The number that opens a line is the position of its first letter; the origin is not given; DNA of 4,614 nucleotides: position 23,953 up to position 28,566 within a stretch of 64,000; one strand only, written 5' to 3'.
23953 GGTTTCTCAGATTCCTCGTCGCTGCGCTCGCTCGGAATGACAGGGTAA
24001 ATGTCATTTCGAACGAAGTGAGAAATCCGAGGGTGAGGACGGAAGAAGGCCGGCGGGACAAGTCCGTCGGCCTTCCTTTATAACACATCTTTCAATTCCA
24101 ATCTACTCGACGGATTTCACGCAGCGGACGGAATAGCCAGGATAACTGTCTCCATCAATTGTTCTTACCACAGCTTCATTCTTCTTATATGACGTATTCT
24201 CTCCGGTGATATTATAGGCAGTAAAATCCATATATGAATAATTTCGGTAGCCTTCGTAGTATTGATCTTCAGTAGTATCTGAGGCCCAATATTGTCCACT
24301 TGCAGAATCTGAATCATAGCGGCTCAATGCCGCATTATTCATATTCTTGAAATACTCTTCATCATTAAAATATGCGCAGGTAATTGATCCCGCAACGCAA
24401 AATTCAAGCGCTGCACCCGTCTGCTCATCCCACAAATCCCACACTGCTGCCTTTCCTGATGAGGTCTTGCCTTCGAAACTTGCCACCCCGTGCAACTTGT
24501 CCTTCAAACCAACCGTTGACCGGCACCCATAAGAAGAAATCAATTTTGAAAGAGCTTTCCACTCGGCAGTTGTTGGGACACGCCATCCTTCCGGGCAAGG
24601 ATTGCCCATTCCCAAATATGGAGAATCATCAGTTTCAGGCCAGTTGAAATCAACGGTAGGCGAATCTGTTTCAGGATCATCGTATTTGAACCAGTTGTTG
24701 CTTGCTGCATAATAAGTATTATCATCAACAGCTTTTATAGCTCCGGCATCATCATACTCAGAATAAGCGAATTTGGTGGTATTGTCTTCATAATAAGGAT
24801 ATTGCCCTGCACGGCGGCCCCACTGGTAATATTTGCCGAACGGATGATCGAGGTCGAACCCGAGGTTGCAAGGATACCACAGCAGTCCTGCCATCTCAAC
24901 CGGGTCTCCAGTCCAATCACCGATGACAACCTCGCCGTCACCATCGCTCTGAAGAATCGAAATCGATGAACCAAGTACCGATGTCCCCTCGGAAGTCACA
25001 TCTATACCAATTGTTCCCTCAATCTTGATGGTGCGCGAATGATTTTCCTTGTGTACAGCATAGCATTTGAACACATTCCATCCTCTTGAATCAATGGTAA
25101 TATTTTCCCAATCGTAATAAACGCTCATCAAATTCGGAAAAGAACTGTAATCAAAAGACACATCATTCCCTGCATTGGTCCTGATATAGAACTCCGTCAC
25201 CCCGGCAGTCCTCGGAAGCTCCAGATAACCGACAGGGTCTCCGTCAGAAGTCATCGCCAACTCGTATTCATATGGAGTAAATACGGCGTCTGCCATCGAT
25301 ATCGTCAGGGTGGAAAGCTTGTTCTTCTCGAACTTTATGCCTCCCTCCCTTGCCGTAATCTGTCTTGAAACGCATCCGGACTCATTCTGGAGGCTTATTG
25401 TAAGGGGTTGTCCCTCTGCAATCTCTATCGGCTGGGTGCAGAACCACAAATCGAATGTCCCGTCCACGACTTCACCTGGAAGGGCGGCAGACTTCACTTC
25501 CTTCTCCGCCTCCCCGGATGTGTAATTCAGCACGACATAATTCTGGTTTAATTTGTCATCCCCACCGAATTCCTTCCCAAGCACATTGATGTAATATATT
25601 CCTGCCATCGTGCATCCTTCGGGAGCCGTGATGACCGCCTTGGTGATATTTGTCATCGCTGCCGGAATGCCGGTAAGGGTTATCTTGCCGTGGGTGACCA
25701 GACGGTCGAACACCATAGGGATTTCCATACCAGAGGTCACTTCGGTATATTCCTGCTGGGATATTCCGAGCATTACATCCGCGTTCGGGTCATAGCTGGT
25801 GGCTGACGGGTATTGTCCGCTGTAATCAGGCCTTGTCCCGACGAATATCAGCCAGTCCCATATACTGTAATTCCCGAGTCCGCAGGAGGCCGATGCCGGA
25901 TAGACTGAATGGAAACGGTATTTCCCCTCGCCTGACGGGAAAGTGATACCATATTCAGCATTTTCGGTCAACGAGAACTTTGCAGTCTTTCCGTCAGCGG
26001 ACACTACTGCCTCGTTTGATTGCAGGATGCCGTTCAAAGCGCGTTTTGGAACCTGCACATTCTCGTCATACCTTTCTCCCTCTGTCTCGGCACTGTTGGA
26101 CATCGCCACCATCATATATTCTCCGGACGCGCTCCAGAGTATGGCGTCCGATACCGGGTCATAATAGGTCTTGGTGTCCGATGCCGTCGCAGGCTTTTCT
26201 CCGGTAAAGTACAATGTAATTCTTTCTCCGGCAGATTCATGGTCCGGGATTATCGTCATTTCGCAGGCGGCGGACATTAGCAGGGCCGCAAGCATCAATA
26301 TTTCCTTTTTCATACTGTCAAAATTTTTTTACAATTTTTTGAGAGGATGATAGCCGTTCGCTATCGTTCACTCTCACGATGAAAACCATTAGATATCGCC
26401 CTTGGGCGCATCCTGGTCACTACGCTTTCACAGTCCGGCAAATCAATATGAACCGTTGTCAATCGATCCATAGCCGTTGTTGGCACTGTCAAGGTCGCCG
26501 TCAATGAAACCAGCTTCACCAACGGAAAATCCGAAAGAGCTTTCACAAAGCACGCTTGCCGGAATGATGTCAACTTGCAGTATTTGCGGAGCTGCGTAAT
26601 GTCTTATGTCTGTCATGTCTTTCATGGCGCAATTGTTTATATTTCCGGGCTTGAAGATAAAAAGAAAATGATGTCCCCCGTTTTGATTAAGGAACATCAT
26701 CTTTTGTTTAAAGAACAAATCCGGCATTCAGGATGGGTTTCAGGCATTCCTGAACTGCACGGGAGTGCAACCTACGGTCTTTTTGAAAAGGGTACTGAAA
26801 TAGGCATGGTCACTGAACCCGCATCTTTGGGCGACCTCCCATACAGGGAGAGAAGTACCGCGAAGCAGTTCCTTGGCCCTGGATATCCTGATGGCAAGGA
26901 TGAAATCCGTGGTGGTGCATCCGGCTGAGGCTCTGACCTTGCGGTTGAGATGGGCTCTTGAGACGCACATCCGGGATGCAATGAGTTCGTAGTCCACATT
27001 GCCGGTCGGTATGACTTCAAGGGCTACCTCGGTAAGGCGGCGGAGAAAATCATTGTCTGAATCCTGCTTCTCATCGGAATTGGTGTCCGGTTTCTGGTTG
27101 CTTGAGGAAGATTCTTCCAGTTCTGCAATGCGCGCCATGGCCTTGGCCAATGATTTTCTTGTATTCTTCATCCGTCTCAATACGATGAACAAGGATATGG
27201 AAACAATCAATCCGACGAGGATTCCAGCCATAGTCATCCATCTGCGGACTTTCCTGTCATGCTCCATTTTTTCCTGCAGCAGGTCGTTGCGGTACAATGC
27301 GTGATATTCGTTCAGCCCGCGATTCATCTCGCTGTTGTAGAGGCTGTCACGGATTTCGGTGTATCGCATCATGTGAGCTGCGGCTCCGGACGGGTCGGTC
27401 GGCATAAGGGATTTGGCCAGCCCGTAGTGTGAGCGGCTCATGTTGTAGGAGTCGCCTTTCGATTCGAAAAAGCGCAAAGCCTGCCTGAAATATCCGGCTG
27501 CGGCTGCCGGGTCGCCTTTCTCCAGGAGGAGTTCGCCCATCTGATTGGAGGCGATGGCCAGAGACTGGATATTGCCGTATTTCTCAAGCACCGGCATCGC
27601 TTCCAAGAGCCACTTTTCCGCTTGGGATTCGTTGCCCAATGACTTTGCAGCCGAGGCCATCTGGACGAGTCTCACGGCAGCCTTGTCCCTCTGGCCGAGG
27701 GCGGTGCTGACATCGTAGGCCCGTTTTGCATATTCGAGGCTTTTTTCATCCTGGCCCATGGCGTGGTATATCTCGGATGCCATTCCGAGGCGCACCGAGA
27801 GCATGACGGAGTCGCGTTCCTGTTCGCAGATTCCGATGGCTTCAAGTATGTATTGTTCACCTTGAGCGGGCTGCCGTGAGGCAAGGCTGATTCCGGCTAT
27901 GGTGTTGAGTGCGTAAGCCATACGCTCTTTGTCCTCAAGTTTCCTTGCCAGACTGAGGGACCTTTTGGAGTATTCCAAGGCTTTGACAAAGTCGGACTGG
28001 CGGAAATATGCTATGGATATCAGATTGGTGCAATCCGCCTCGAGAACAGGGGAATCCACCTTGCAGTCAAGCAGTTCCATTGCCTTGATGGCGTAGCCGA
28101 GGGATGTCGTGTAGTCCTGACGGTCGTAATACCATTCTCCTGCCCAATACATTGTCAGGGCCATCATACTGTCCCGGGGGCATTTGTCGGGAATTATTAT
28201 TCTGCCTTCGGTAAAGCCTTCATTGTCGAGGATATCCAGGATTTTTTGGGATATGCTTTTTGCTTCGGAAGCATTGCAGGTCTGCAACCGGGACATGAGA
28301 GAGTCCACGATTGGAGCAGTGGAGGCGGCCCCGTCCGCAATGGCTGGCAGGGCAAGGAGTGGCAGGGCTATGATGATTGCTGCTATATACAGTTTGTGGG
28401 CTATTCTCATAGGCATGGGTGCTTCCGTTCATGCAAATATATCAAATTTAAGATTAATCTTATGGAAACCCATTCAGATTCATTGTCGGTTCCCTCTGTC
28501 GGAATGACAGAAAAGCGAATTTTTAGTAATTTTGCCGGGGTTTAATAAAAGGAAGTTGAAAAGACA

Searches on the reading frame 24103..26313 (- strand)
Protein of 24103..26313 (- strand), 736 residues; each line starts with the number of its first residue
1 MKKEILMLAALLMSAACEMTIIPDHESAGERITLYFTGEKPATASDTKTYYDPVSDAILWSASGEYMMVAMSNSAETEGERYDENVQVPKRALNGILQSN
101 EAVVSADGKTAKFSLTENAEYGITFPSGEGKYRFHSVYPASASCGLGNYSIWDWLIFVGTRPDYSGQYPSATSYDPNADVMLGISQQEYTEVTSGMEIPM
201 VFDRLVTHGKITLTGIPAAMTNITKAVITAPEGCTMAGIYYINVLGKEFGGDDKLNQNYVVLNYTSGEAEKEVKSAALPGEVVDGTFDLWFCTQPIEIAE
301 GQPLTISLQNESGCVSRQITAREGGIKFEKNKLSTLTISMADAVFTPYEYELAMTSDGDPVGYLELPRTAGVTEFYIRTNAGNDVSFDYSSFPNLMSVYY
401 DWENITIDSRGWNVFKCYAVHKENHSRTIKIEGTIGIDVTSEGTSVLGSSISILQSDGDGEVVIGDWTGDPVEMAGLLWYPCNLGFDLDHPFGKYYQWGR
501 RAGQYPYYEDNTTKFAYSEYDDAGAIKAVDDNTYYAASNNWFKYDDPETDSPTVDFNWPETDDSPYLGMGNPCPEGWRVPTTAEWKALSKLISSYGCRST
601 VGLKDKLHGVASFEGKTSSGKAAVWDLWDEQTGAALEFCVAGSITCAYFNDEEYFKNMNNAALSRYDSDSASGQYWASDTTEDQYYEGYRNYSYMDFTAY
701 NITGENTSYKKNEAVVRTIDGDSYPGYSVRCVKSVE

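Call 11: search_protein_families(library=pfam, proteins=[window:24103-26313:-], max_evalue=0.001)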
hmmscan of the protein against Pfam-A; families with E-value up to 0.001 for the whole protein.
window:24103-26313:- (736 aa): 1 family
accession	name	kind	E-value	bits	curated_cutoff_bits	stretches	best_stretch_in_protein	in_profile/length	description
PF09603.15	Fib_succ_major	-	5.2e-09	37.1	33.9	1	516-733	14-187/187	Fibrobacter succinogenes major domain (Fib_succ_major)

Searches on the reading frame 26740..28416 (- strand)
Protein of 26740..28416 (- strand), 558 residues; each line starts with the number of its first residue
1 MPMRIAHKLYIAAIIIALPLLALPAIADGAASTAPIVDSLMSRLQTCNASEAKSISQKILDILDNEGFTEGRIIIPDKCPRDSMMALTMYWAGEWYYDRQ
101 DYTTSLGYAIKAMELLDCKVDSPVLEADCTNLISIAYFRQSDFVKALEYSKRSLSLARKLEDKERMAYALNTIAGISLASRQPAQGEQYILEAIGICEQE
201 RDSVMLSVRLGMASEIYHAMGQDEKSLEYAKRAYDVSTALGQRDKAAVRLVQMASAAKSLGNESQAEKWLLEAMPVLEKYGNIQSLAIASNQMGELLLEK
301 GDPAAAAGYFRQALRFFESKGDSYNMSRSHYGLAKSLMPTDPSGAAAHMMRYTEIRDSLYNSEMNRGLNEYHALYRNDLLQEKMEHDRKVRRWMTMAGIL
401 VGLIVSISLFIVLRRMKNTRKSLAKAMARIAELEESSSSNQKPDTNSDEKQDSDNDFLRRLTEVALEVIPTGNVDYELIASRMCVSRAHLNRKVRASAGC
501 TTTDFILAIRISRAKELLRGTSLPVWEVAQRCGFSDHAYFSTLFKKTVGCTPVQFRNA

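Call 11: search_protein_families(library=pfam, proteins=[window:26740-28416:-], max_evalue=0.001)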
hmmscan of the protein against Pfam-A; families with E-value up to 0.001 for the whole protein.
window:26740-28416:- (558 aa): 9 families
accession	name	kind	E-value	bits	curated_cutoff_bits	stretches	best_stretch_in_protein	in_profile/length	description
PF12833.13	HTH_18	-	2.2e-21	76.3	33.6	1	479-557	1-79/80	Helix-turn-helix domain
PF13424.12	TPR_12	-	3.9e-21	75.5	30.1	3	251-318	7-76/77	Tetratricopeptide repeat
PF00165.29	HTH_AraC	-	2.6e-10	40.6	26.6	1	519-557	2-42/42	Bacterial regulatory helix-turn-helix proteins, AraC family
PF13374.12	TPR_10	-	2.8e-06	27.6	27.5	0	127-160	2-35/42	Tetratricopeptide repeat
PF07719.23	TPR_2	-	4.7e-06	26.7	27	0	289-316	3-30/34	Tetratricopeptide repeat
PF10345.15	Cohesin_load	-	1.9e-05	23.7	25.8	0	124-223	485-584/585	Cohesin loading factor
PF13181.12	TPR_8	-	3.4e-05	24.1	25.7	0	212-236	6-30/34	Tetratricopeptide repeat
PF00515.34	TPR_1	-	6.1e-05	23.1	27.8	0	288-316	2-30/34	Tetratricopeptide repeat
PF17874.7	TPR_MalT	-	0.00037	20.3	45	1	134-316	47-231/336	MalT-like TPR region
